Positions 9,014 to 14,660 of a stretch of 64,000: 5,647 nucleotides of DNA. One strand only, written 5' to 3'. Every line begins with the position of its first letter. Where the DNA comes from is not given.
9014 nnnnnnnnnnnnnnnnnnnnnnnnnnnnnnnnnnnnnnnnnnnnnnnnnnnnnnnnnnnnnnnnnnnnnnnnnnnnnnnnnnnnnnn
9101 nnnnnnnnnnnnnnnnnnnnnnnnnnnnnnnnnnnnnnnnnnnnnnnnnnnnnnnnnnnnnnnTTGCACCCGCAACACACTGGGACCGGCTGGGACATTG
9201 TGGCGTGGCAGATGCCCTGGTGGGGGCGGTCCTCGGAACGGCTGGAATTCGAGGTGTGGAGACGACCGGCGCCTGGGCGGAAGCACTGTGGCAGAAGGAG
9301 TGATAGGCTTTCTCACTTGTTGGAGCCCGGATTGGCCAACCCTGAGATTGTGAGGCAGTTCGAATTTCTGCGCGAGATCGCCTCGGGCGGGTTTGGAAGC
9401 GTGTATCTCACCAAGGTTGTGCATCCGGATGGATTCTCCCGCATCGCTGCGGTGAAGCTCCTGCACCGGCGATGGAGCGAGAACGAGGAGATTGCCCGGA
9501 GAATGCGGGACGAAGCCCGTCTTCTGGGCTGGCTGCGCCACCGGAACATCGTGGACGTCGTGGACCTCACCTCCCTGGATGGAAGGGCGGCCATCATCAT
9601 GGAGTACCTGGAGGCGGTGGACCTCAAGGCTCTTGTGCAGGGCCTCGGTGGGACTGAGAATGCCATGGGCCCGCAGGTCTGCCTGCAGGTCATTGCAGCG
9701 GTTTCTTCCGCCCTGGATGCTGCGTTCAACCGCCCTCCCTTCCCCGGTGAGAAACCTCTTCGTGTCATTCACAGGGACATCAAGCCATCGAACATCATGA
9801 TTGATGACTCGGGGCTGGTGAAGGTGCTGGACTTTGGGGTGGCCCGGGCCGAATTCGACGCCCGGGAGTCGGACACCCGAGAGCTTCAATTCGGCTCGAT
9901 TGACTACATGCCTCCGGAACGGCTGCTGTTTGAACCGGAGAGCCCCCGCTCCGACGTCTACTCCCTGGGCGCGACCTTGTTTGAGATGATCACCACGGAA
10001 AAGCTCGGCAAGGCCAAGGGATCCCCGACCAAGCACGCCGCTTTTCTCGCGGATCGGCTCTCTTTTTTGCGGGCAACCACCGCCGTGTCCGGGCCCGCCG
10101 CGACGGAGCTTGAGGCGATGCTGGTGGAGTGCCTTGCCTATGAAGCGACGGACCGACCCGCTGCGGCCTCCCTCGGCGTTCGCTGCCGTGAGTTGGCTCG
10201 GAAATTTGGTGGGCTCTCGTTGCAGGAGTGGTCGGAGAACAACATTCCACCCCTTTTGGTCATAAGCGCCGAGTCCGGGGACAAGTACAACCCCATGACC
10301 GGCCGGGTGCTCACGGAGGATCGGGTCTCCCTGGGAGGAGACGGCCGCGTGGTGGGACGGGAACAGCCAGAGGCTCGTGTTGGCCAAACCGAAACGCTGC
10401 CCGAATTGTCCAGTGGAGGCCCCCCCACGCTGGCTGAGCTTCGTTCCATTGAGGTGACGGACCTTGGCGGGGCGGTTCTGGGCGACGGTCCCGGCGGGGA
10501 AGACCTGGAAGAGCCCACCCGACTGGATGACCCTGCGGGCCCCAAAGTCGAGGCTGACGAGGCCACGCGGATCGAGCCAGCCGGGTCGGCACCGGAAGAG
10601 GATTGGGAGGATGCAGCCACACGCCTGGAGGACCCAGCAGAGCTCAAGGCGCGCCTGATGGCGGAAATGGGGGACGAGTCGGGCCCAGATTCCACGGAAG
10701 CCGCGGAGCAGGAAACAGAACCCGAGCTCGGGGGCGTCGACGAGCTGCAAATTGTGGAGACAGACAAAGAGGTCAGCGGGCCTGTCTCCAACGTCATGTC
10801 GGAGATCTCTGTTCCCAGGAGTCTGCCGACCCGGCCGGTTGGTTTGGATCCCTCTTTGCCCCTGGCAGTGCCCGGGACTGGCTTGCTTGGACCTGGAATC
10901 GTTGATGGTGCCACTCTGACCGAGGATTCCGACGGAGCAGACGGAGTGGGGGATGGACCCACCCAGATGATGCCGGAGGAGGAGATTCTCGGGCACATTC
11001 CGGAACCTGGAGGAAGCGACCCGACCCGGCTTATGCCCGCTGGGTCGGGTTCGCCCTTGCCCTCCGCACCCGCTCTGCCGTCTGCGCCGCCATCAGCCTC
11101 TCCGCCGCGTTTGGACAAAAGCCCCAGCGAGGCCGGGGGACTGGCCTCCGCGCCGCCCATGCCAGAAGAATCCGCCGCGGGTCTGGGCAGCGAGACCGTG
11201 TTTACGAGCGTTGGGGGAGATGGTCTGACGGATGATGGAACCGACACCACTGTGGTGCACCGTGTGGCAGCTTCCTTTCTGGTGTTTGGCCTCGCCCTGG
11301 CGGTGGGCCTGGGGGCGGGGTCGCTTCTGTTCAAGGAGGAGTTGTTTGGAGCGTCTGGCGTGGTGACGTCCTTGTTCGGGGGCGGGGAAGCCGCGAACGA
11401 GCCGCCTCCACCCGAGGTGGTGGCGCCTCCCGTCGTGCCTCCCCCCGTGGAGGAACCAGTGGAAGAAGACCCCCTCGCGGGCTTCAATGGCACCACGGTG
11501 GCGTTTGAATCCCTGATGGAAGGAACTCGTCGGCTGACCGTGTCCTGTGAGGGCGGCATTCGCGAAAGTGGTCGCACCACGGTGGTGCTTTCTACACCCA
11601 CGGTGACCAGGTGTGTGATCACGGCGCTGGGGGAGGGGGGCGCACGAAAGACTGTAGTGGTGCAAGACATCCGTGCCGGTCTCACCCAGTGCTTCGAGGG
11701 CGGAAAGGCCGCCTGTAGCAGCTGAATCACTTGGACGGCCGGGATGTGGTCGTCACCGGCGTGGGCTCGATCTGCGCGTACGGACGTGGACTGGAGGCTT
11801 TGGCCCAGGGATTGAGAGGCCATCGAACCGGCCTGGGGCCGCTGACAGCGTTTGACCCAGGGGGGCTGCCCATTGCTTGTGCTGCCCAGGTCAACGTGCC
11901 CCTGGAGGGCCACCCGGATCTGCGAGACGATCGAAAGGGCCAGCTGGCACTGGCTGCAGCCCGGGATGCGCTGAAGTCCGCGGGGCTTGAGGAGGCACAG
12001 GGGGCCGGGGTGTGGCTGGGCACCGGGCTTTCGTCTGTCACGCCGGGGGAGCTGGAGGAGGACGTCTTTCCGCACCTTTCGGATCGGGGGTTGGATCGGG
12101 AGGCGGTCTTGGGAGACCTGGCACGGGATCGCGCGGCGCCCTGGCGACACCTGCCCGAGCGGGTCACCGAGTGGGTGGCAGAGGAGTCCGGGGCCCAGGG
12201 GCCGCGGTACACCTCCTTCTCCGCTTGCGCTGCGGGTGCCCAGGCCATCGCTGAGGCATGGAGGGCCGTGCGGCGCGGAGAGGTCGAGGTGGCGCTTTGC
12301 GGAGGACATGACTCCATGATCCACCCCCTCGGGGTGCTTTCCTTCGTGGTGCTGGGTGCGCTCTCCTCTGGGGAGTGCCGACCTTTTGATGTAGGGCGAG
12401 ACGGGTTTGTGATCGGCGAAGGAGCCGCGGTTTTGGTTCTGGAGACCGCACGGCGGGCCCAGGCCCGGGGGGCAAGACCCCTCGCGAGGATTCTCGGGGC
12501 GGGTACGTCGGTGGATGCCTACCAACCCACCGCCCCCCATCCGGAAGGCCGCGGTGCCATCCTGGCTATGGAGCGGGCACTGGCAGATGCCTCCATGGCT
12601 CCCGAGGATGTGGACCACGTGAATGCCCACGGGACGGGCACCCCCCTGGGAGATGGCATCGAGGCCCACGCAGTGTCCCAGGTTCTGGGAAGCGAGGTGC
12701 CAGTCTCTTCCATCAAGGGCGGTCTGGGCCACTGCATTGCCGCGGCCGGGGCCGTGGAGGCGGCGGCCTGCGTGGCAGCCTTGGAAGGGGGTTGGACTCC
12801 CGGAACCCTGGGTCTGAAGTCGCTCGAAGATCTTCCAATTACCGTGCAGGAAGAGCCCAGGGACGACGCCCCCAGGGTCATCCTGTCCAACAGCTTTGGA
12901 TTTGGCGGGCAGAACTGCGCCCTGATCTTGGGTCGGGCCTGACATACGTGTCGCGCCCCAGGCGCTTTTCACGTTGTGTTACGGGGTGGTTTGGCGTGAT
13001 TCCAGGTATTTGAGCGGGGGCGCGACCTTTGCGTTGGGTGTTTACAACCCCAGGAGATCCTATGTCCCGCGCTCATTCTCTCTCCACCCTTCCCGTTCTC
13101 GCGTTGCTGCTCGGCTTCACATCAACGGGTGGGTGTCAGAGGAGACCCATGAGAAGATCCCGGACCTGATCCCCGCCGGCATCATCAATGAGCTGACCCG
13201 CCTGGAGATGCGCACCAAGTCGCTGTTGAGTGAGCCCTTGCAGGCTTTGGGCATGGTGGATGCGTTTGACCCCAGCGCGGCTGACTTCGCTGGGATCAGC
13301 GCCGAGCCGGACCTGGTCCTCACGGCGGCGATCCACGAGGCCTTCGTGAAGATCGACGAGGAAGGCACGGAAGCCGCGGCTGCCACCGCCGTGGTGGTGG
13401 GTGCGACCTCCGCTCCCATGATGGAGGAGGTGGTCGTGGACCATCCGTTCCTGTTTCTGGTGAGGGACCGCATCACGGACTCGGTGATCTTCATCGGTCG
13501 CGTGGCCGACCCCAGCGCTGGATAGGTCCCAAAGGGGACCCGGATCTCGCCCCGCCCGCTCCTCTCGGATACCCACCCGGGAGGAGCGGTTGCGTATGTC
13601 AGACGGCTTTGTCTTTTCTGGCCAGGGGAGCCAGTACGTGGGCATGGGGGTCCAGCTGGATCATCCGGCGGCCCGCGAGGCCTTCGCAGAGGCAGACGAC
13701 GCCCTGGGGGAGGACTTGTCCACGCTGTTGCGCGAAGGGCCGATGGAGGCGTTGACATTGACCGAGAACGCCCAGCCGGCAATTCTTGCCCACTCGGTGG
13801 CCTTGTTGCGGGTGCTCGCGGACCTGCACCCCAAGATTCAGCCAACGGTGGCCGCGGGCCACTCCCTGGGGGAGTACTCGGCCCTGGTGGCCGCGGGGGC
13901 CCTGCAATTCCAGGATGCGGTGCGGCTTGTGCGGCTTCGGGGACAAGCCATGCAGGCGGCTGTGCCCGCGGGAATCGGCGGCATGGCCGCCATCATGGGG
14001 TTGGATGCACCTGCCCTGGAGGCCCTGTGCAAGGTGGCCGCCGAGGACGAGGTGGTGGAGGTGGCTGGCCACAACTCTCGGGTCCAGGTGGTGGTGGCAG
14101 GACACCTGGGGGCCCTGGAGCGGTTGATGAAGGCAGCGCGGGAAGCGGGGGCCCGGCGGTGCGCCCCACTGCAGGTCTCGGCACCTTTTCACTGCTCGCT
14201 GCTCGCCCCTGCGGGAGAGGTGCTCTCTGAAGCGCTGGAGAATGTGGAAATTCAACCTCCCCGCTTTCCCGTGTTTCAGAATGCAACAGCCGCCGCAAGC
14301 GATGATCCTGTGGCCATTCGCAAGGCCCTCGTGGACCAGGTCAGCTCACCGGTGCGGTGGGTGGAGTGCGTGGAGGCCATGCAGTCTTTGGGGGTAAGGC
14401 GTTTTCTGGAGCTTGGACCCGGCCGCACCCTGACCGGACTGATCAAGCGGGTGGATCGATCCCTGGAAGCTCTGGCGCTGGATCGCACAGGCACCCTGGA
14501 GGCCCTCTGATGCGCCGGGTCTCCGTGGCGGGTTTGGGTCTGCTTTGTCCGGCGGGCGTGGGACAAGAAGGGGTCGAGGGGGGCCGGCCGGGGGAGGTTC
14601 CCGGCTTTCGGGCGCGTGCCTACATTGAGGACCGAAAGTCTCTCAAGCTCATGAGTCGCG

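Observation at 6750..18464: Type-II KS/CLF lipid cluster with two KS-CLF pairs, its own FabD, long ACP and AAR-like reductase, but no KR/ER/TE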

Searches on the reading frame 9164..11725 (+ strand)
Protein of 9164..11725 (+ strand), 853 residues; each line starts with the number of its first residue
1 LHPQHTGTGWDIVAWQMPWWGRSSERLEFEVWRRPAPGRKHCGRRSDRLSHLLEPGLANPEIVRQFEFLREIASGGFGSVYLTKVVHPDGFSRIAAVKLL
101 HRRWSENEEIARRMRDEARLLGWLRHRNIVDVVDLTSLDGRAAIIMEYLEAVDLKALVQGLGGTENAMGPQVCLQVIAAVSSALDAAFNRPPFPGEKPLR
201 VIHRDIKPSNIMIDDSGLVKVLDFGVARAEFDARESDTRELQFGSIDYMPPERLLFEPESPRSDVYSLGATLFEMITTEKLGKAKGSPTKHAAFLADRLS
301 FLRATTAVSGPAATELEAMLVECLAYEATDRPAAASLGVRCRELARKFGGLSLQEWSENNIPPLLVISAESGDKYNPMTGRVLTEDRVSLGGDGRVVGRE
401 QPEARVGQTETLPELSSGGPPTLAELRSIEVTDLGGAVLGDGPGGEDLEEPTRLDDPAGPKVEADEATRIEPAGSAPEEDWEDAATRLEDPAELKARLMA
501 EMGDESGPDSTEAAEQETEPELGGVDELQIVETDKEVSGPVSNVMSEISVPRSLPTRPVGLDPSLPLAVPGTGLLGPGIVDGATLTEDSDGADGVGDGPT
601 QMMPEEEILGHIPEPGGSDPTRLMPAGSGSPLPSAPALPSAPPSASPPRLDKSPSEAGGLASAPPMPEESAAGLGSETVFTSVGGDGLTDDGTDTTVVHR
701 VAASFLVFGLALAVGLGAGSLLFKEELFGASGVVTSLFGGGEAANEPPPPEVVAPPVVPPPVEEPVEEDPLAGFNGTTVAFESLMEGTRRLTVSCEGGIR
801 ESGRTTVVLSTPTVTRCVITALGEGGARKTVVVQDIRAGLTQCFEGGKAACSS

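Call 3: search_protein_families(library=pfam, proteins=[window:9164-11725:+], max_evalue=0.01)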
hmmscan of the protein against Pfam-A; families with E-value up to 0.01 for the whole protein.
window:9164-11725:+ (853 aa): 3 families
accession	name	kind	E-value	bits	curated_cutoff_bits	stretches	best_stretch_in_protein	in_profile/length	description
PF00069.31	Pkinase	-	3.2e-35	122.2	31.7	1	67-336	2-256/263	Protein kinase domain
PF07714.23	PK_Tyr_Ser-Thr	-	5.8e-30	104.9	23.1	1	67-337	2-254/258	Protein tyrosine and serine/threonine kinase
PF01636.29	APH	-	7.1e-08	32.9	23.2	1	183-227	154-197/239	Phosphotransferase enzyme family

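Call 5: search_protein_families(library=ncbifam, proteins=[window:9164-11725:+], max_evalue=0.01)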
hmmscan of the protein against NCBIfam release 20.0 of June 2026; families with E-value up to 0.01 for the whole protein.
window:9164-11725:+ (853 aa): 12 families
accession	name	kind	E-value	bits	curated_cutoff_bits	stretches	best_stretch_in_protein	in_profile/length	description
NF033483.0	PknB_PASTA_kin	equivalog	2.4e-45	155.7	450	1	66-279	9-205/563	Stk1 family PASTA domain-containing Ser/Thr kinase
NF052427.1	StpK7MSMEG_1200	equivalog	4.5e-28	98.1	900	1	68-281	11-208/601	serine/threonine protein kinase StpK7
NF047741.1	antiphage_MADS6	equivalog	4.9e-27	94.7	460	2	200-346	319-462/612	methylation-associated defense system protein kinase MAD6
NF038150.1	lanthi_synth_IV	equivalog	4.4e-18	65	650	1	108-347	233-459/851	class IV lanthionine synthetase LanL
TIGR03903.1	TOMM_kin_cyc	equivalog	4.5e-18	64.5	705.75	1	95-280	6-187/1267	TOMM system kinase/cyclase fusion protein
NF009651.0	PRK13184.1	equivalog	7.9e-18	63.8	839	1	64-278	2-227/932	serine/threonine-protein kinase PknD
NF033442.0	BREX_PglW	equivalog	1.5e-10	39.5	990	1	106-331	249-472/1391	BREX system serine/threonine kinase PglW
NF053615.1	SerThrKinAfsKStmc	equivalog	2.7e-09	36.3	1300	1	60-338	9-261/809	protein serine/threonine kinase AfsK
NF043056.1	T4SS_LegK1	equivalog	3.9e-09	35.6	550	1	200-272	209-280/516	Dot/Icm T4SS effector kinase LegK1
NF038151.1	lanthi_synth_III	equivalog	7.8e-06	24.5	575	1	111-276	267-423/833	class III lanthionine synthetase LanKC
NF011463.0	PRK14879.1-4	equivalog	0.00021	20.8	188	1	110-236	61-167/237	Kae1-associated kinase Bud32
TIGR03724.2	arch_bud32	equivalog_domain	0.0016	18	125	0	111-232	37-136/193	KEOPS complex kinase/ATPase Bud32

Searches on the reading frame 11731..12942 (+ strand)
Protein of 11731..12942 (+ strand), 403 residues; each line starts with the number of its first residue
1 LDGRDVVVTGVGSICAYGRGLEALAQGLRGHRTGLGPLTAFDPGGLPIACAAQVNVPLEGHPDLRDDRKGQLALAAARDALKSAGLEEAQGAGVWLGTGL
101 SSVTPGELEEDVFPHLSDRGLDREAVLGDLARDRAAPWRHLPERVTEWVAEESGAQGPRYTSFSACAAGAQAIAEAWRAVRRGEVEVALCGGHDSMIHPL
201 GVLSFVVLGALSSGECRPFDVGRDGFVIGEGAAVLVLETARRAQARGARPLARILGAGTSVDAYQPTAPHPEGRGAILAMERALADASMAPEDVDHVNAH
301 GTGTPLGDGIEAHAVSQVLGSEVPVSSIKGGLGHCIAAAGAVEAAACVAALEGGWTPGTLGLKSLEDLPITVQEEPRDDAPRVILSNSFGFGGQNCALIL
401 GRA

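Call 3: search_protein_families(library=pfam, proteins=[window:11731-12942:+], max_evalue=0.01)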
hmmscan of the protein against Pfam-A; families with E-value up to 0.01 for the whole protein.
window:11731-12942:+ (403 aa): 4 families
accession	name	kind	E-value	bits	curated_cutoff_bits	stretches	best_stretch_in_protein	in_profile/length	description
PF00109.32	ketoacyl-synt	-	7.7e-33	114.6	20.8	1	4-242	2-251/252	Beta-ketoacyl synthase, N-terminal domain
PF02801.28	Ketoacyl-synt_C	-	1e-31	109.8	20.8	1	251-362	1-118/119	Beta-ketoacyl synthase, C-terminal domain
PF00108.29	Thiolase_N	-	7.7e-06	25.9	26.4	1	165-198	84-117/260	Thiolase, N-terminal domain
PF16197.11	KAsynt_C_assoc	-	0.0027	18.5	33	1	363-401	6-44/111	Ketoacyl-synthetase C-terminal extension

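Call 5: search_protein_families(library=ncbifam, proteins=[window:11731-12942:+], max_evalue=0.01)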
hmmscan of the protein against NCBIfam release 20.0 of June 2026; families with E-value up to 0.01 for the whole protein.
window:11731-12942:+ (403 aa): 43 families (the best 25 are shown)
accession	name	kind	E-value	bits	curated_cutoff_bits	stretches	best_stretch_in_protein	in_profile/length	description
TIGR03150.1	fabF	equivalog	7.3e-93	311.4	493.75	1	5-400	2-406/407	beta-ketoacyl-ACP synthase II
NF005589.0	PRK07314.1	subfamily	5.6e-91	305.3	387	1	3-402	3-411/413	beta-ketoacyl-ACP synthase II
NF004970.0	PRK06333.1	subfamily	7.4e-77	259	525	2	149-402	156-421/424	beta-ketoacyl-ACP synthase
NF006618.0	PRK09185.1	subfamily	1.7e-76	257.8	407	1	5-403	4-393/394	beta-ketoacyl-ACP synthase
NF005076.0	PRK06501.1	equivalog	3.8e-69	233.6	629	1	6-402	13-422/425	beta-ketoacyl-ACP synthase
NF005916.1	PRK07910.1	equivalog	5.5e-69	233.1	560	1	140-402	145-417/418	KasA/KasB family beta-ketoacyl-ACP synthase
NF004618.0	PRK05952.1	equivalog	7e-68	229.3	455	1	5-402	3-382/384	beta-ketoacyl-ACP synthase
NF058662.1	cispenta_AmcF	equivalog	9e-66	222.3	325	1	6-400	2-367/369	cispentacin biosynthesis acyltransferase subunit AmcF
NF006274.0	PRK08439.1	equivalog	2.7e-63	214.1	621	1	4-400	2-403/406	beta-ketoacyl-ACP synthase II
NF006587.0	PRK09116.1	equivalog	1.7e-58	198.3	470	1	157-402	155-406/408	beta-ketoacyl-ACP synthase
NF005490.0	PRK07103.1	equivalog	5.5e-54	183.8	445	1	4-402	4-412/414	polyketide beta-ketoacyl:acyl carrier protein synthase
NF006434.0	PRK08722.1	equivalog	2.7e-49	168.2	759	1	1-401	1-412/414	beta-ketoacyl-ACP synthase II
NF005935.0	PRK07967.1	equivalog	1e-46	159.6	630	1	4-402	2-403/406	beta-ketoacyl-ACP synthase I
NF045894.1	PKS_plus_SDR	equivalog_domain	3.3e-36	124.4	1740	1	153-401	160-425/1515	type I polyketide synthase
NF041183.1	Pks2_ls1_myc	equivalog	2.3e-34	117.6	2400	1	152-367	159-377/2086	sulfolipid-1 biosynthesis phthioceranic/hydroxyphthioceranic acid synthase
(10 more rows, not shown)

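Call 17: search_solved_structures(query=window:11731-12942:+, max_evalue=1e-20)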
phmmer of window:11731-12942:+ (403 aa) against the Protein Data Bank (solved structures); distinct sequences matched with E-value up to 1e-20: 120 (the best 60 are shown).
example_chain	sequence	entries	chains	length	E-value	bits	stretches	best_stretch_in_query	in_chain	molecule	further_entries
1j3n_A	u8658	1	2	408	2e-73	251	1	4-401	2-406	3-oxoacyl-(acyl-carrier protein) synthase II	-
3o04_A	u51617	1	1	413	1.2e-63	218.8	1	1-402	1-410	beta-keto-acyl carrier protein synthase II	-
5sxo_A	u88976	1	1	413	1.2e-63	218.8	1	1-402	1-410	3-oxoacyl-[acyl-carrier-protein] synthase 2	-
2gqd_A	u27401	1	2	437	3.8e-62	213.9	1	4-400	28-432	3-oxoacyl-[acyl-carrier-protein] synthase 2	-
1ox0_A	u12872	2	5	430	8.6e-61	209.4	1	5-400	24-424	Beta ketoacyl-acyl carrier protein synthase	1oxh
4ls5_A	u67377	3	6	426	7e-60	206.4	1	4-400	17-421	3-oxoacyl-[acyl-carrier-protein] synthase 2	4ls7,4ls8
4ls6_A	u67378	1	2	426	1.3e-59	205.6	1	4-400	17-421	3-oxoacyl-[acyl-carrier-protein] synthase 2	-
2alm_A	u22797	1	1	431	1.6e-59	205.3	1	5-400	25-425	3-oxoacyl-(acyl-carrier-protein) synthase II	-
1e5m_A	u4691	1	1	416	4.2e-59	203.9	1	4-399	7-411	BETA KETOACYL ACYL CARRIER PROTEIN SYNTHASE II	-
2rjt_A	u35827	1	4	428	4.4e-59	203.8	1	5-400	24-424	Beta-ketoacyl-ACP synthase II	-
2gp6_A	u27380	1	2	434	1.7e-57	198.5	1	135-402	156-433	3-oxoacyl-[acyl-carrier-protein] synthase 2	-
4qav_A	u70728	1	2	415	3.3e-56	194.3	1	2-402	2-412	3-oxoacyl-[acyl-carrier-protein] synthase 2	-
2wgd_A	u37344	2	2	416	4.4e-56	193.9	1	141-402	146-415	3-OXOACYL-[ACYL-CARRIER-PROTEIN] SYNTHASE 1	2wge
6p9k_A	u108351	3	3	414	4.6e-56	193.8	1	141-402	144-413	3-oxoacyl-ACP synthase | 3-oxoacyl-[acyl-carrier-protein] synthase 1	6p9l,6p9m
4c6u_A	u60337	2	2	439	5.3e-56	193.6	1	141-402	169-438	3-OXOACYL-[ACYL-CARRIER-PROTEIN] SYNTHASE 1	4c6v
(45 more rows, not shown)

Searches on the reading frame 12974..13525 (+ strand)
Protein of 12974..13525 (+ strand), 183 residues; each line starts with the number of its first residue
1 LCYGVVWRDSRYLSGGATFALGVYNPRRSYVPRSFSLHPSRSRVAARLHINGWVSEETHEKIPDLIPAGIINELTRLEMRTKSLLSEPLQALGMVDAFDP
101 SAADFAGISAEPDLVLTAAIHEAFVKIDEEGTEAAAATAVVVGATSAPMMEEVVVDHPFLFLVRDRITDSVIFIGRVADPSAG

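Call 3: search_protein_families(library=pfam, proteins=[window:12974-13525:+], max_evalue=0.01)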
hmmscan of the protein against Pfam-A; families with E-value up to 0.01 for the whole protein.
window:12974-13525:+ (183 aa): 1 family
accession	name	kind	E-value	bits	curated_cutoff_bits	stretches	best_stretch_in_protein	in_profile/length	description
PF00079.25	Serpin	-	9.8e-37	127.5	27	2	74-180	265-370/370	Serpin (serine protease inhibitor)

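Call 5: search_protein_families(library=ncbifam, proteins=[window:12974-13525:+], max_evalue=0.01)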
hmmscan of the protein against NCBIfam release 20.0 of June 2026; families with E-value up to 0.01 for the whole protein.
window:12974-13525:+ (183 aa): 0 families

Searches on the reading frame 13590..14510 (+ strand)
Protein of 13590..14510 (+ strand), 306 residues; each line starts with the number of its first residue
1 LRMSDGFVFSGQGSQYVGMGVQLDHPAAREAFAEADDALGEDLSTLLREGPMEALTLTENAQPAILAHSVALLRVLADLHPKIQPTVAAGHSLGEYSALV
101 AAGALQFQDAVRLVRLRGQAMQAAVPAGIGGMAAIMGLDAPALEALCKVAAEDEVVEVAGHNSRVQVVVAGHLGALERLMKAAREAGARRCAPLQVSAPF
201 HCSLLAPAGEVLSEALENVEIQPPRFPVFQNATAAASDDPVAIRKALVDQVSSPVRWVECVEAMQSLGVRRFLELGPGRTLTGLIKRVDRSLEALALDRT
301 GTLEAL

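Call 3: search_protein_families(library=pfam, proteins=[window:13590-14510:+], max_evalue=0.01)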
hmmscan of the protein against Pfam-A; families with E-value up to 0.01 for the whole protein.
window:13590-14510:+ (306 aa): 1 family
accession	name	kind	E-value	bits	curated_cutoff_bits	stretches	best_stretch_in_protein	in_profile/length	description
PF00698.26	Acyl_transf_1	-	3.8e-39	135.5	32.7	1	7-287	2-277/319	Acyl transferase domain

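Call 5: search_protein_families(library=ncbifam, proteins=[window:13590-14510:+], max_evalue=0.01)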
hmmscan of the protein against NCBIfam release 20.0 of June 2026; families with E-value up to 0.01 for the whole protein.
window:13590-14510:+ (306 aa): 8 families
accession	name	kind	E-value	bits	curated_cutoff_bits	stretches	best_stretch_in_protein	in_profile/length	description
TIGR00128.1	fabD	equivalog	1.1e-95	320.4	260.9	1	6-290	4-288/290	ACP S-malonyltransferase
TIGR03131.1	malonate_mdcH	equivalog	1.6e-73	247.7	297.9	1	7-305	3-292/297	malonate decarboxylase subunit epsilon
NF045894.1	PKS_plus_SDR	equivalog_domain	4.2e-51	173.8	1740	1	6-289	533-815/1515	type I polyketide synthase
TIGR02813.1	omega_3_PfaA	subfamily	4.1e-43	146.5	1010.1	1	8-288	584-879/2582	polyketide-type polyunsaturated fatty acid synthase PfaA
NF041183.1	Pks2_ls1_myc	equivalog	3e-23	80.7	2400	1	7-294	535-819/2086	sulfolipid-1 biosynthesis phthioceranic/hydroxyphthioceranic acid synthase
NF037940.1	PKS_MbtD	equivalog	4e-22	78.1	1150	1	6-277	93-362/978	mycobactin polyketide synthase MbtD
NF040607.1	mycolic_Pks13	equivalog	3.8e-17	61.1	2100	1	6-278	666-943/1680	polyketide synthase Pks13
NF037941.1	PKS_NbtC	equivalog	6.2e-16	57.5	1150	1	6-218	98-309/1027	nocobactin polyketide synthase NbtC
